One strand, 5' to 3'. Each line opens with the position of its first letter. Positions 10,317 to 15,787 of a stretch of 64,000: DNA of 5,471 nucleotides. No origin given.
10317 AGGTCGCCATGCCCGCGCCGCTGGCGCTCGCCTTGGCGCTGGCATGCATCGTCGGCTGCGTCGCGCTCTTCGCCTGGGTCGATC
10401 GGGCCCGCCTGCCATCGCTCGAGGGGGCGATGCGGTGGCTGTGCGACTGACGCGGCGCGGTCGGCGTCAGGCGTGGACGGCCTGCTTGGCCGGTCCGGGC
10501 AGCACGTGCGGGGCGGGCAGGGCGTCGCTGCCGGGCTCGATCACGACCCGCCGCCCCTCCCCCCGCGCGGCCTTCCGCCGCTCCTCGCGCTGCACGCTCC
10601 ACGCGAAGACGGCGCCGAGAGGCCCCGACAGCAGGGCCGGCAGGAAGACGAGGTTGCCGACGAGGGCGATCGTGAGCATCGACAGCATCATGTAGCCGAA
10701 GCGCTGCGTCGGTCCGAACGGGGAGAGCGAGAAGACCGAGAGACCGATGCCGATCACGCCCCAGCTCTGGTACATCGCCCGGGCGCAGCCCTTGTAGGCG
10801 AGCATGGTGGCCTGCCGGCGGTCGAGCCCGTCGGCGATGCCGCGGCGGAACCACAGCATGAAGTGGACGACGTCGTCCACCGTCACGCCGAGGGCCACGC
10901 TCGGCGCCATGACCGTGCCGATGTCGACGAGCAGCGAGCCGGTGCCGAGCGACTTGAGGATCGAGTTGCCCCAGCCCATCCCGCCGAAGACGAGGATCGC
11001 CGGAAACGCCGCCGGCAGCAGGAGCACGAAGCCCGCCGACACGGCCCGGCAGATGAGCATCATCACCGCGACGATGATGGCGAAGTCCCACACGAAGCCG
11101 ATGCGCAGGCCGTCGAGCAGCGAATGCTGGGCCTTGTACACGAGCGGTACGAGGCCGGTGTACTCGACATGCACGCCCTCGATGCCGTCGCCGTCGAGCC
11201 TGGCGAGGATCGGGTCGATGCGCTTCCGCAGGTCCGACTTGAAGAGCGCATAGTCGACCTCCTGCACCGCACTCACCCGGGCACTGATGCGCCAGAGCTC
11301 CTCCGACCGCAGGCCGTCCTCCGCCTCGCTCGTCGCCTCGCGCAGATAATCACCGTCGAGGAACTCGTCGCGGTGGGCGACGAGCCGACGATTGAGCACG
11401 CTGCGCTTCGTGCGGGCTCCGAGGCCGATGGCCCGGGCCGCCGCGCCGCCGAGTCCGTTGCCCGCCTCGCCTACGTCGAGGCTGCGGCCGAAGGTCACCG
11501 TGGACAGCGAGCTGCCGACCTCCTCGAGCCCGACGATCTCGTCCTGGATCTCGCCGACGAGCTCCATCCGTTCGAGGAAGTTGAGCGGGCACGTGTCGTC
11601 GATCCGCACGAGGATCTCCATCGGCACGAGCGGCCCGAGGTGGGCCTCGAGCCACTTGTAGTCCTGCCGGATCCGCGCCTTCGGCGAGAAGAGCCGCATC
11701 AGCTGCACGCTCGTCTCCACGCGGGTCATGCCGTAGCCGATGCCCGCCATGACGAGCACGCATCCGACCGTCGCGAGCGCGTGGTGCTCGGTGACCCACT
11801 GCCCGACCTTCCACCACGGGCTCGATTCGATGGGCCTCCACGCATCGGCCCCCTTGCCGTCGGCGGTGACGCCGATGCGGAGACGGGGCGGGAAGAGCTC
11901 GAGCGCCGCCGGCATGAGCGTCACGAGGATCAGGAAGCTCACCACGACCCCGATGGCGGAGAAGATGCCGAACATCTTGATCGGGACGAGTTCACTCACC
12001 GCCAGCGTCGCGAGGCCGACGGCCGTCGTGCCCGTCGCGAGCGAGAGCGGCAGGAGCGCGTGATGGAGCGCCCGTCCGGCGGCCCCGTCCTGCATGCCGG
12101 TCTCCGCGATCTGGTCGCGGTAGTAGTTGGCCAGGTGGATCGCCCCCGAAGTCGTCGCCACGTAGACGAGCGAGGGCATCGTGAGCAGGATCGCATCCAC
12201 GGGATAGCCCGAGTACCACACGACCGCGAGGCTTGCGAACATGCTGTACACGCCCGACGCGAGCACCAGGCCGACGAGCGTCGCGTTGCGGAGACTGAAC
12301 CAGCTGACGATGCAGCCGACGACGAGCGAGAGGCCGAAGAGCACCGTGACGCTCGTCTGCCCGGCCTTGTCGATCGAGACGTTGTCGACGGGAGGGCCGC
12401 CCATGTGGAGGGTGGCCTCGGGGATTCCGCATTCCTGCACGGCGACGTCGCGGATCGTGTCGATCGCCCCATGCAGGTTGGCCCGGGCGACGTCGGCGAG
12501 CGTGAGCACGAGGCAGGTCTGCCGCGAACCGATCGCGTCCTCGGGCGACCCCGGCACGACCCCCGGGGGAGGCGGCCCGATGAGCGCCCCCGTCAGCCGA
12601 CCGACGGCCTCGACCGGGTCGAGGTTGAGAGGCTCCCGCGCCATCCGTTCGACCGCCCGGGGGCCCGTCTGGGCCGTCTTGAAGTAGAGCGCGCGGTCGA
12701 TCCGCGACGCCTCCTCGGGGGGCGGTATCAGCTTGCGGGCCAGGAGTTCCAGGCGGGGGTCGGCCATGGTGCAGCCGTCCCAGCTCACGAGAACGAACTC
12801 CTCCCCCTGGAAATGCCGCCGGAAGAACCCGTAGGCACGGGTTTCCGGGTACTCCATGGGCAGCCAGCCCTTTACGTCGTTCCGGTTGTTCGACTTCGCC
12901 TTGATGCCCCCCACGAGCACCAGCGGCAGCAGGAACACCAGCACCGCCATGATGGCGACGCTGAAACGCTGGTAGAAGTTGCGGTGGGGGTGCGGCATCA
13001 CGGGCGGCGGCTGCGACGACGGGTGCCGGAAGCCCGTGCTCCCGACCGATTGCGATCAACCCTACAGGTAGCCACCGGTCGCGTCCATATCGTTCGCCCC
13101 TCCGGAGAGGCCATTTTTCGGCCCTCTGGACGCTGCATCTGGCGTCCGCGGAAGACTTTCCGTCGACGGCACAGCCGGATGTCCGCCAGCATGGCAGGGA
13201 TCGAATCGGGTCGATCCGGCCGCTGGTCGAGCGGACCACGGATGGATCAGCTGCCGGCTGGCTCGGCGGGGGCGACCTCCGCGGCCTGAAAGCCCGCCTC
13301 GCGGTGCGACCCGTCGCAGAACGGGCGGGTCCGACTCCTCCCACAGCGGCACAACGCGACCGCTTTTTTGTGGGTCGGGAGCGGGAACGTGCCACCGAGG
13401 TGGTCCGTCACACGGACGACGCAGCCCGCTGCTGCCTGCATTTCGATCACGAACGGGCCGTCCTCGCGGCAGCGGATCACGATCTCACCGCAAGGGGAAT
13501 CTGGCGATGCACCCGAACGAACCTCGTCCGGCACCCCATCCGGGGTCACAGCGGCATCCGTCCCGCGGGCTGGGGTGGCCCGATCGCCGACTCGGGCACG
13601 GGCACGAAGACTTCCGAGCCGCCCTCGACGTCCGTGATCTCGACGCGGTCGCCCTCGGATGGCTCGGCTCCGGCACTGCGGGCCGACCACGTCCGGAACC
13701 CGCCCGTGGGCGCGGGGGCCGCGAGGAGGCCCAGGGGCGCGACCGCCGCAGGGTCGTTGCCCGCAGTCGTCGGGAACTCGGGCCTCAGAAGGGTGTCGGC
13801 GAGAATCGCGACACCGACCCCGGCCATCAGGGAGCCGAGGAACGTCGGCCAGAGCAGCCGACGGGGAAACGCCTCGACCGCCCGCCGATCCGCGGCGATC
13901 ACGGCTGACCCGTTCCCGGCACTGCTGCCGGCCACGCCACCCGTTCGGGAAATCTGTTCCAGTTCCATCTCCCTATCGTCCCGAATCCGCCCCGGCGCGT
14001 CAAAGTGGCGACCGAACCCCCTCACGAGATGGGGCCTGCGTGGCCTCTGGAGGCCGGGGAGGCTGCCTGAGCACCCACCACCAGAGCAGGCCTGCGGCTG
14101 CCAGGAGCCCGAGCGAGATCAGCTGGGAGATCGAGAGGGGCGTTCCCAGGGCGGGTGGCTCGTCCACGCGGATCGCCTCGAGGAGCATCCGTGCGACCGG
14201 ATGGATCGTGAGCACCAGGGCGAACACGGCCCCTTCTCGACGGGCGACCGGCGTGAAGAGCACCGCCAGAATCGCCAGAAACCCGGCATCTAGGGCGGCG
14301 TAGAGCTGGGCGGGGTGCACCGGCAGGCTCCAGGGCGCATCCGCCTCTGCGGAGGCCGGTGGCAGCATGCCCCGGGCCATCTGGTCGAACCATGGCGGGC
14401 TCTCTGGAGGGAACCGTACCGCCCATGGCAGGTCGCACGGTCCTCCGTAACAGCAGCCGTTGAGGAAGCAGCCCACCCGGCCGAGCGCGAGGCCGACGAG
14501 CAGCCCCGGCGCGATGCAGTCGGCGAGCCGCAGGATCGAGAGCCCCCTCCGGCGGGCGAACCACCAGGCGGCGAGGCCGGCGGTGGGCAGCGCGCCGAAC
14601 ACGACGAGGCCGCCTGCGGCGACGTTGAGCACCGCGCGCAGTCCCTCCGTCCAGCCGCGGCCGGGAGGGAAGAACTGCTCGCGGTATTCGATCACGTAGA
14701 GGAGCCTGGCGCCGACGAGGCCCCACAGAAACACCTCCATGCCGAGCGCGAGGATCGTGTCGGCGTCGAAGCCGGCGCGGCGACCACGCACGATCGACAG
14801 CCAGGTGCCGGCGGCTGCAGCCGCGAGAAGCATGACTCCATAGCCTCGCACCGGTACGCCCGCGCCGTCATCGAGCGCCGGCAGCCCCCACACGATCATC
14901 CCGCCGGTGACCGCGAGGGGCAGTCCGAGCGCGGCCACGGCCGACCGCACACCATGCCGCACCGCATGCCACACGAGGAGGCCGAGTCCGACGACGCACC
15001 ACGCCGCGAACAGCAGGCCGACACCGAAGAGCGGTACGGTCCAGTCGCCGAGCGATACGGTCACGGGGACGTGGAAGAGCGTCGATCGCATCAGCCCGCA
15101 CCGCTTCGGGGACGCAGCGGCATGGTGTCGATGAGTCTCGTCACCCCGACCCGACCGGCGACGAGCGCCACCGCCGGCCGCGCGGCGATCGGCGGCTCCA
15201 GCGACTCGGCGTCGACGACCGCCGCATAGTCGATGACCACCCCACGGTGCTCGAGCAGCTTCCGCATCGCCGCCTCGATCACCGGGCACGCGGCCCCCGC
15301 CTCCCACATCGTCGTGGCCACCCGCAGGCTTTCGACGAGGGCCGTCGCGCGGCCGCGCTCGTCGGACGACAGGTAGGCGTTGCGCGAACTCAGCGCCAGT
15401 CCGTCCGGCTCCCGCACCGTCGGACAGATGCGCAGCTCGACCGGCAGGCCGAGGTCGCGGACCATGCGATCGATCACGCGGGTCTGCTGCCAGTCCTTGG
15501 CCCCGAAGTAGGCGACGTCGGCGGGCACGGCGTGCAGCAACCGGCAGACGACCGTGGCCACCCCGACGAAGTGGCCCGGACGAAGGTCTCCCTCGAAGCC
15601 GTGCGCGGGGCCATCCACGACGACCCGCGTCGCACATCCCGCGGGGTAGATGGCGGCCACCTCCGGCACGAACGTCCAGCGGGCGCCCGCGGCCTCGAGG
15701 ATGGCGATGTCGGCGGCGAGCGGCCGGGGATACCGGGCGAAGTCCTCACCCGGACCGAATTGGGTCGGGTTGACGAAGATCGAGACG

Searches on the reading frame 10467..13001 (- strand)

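Call 39: search_protein_families(library=pfam, proteins=[window:10467-13001:-], max_evalue=0.00001)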
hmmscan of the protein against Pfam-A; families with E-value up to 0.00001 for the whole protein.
window:10467-13001:- (844 aa): 1 family
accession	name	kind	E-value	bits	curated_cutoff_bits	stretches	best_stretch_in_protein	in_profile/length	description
PF03176.21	MMPL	-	1.3e-23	84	20.5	2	166-373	92-305/333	MMPL family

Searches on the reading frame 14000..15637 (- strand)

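Call 39: search_protein_families(library=pfam, proteins=[window:14000-15637:-], max_evalue=0.00001)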
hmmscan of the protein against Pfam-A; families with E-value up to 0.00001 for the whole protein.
window:14000-15637:- (545 aa): 1 family
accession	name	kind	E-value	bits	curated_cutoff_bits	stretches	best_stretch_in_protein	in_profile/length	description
PF01790.23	LGT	-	9.3e-51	172.9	24.9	1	261-521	9-240/240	Prolipoprotein diacylglyceryl transferase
